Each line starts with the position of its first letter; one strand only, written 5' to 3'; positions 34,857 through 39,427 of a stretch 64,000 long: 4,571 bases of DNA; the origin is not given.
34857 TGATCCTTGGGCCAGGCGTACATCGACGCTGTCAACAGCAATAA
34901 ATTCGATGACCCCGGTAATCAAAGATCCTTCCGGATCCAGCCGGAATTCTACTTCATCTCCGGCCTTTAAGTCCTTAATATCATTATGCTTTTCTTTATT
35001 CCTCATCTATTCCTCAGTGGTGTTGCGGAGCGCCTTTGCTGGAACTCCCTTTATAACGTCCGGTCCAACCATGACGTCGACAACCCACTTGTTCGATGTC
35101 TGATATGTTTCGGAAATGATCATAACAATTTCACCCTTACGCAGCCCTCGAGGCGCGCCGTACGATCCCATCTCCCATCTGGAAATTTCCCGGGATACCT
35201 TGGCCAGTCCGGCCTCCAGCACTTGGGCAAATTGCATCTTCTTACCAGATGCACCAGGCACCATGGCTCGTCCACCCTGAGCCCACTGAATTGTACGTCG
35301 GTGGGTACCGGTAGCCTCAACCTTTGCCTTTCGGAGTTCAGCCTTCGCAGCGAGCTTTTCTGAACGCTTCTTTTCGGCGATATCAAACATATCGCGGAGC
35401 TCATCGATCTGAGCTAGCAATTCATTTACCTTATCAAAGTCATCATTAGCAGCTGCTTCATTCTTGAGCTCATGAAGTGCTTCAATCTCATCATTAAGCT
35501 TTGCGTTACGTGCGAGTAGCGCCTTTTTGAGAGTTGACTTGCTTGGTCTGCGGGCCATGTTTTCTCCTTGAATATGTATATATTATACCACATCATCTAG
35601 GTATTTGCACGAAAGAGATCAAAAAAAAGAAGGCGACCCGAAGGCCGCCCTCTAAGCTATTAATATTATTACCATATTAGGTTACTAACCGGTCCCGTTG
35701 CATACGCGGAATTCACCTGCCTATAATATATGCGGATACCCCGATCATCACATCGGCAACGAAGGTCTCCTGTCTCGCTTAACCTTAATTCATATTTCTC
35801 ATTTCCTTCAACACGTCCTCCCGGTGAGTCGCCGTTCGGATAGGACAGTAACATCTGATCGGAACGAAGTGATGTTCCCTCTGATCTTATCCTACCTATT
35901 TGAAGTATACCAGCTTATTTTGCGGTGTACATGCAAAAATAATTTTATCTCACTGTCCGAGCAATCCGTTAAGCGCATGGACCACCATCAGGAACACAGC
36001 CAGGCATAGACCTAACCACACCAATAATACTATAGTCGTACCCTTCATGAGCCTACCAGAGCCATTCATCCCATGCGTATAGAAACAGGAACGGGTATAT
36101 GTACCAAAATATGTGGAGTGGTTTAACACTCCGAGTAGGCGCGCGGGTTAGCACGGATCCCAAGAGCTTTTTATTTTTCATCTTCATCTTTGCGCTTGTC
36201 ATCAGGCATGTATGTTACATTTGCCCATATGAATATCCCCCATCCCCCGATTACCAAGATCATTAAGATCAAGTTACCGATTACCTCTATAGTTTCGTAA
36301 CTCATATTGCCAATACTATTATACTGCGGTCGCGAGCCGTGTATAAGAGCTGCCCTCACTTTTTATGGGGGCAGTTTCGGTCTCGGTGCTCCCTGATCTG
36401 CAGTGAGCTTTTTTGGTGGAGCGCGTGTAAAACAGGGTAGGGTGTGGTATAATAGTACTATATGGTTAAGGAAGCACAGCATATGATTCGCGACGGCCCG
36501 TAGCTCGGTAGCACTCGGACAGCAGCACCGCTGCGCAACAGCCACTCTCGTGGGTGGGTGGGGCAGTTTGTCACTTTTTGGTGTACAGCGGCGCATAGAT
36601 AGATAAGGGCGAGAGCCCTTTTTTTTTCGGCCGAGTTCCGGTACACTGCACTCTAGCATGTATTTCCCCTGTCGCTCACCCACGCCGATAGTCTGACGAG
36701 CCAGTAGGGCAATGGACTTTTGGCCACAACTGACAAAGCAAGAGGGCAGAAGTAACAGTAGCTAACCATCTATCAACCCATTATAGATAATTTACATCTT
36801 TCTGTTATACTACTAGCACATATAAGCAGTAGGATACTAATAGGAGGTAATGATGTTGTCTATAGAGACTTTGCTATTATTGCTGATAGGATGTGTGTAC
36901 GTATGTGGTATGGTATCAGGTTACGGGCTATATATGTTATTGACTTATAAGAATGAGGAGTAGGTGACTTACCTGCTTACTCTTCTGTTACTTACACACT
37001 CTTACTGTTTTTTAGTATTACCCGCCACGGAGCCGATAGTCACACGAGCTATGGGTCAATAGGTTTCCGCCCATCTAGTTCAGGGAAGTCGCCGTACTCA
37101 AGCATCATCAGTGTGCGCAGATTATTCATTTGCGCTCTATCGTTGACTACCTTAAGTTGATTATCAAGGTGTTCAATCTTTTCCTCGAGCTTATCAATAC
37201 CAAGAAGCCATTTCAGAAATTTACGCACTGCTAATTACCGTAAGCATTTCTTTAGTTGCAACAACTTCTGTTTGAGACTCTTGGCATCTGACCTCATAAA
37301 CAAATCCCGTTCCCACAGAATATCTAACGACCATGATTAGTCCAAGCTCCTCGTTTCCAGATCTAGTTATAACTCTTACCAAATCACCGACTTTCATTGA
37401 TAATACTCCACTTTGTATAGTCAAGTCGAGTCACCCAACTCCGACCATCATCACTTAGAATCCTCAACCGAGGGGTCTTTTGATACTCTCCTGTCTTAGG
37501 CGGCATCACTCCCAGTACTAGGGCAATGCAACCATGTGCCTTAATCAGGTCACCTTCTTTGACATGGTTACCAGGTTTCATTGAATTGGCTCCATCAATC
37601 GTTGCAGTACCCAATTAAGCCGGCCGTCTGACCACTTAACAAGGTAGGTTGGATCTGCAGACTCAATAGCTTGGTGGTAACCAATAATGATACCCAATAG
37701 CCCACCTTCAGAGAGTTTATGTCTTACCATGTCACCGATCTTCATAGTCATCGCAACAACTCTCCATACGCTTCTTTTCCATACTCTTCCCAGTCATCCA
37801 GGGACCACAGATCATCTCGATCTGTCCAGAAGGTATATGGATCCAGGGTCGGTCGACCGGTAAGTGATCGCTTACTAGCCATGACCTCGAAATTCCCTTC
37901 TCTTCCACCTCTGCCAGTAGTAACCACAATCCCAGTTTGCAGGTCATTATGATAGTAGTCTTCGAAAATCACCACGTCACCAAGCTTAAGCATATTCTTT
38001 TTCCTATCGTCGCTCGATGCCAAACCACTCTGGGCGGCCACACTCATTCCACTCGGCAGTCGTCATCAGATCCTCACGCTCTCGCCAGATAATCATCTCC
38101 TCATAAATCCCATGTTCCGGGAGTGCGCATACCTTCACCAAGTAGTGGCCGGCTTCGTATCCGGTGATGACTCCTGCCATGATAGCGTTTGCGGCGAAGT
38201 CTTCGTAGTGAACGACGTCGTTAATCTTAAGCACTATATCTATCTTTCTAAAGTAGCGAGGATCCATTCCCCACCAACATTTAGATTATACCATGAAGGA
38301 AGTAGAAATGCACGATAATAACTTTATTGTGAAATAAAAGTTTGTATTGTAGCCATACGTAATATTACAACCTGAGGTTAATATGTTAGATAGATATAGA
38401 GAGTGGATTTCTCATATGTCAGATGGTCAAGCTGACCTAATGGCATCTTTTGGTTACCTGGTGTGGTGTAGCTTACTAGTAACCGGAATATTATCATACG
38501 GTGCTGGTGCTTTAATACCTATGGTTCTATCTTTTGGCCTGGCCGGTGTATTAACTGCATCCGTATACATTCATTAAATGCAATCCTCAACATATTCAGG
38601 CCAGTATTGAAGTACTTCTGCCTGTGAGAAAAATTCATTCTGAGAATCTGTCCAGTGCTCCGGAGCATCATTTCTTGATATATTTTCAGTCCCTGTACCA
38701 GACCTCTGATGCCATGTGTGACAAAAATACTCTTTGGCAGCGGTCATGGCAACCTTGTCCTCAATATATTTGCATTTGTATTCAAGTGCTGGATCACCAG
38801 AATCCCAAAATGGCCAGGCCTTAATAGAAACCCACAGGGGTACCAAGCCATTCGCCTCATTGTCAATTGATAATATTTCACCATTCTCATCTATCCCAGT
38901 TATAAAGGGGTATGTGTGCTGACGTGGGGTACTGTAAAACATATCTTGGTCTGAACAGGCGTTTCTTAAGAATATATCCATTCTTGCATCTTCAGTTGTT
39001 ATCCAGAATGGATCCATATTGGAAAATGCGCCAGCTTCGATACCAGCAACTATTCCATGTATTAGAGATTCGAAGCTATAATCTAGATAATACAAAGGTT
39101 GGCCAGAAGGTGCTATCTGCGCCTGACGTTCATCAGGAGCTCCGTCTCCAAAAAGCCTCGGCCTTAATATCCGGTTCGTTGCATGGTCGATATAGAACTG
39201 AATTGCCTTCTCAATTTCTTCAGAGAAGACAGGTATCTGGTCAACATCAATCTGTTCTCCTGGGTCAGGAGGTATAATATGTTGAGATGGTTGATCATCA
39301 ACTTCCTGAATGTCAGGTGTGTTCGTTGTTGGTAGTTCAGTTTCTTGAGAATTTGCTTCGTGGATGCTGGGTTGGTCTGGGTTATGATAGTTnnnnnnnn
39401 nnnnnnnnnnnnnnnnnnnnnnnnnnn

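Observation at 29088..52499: Ten copies of one promoter architecture: TTCGTG(C/T)AA, exactly 17 nt, TATAAT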

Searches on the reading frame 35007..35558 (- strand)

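Call 13: search_protein_families(library=pfam, proteins=[window:35007-35558:-], max_evalue=0.01)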
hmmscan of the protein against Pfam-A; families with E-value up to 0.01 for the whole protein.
window:35007-35558:- (183 aa): 1 family
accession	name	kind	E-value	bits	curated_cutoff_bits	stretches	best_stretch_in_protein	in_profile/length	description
PF24704.1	DUF7667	-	0.00061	20.4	27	1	12-57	29-74/76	Family of unknown function (DUF7667)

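Call 14: search_protein_families(library=phrogs, proteins=[window:35007-35558:-], max_evalue=0.01)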
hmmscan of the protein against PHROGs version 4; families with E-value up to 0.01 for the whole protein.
window:35007-35558:- (183 aa): 0 families

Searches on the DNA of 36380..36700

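Call 45: search_rna_families(source=window, start=36380, end=36700, threshold=evalue, max_evalue=5)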
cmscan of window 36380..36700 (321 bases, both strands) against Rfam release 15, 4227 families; matches with E-value up to 5: 0.
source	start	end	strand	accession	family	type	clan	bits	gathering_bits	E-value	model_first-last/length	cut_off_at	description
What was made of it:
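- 36454..36630 (+): Roughly 170-nt plus-strand transcription unit from copy 8 to the terminator at 36605-36620 plus its T-run. Putative small RNA or micro-ORF leader. No Rfam match (call 45).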

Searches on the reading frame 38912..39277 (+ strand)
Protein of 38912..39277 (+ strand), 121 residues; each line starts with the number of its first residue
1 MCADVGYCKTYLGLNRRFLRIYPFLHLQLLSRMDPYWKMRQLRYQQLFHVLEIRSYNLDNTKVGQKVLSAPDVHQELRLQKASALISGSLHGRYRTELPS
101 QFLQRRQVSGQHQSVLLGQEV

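Call 105: search_protein_families(library=pfam, proteins=[window:38912-39277:+], max_evalue=1)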
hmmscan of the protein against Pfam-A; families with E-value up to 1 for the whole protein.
window:38912-39277:+ (121 aa): 0 families
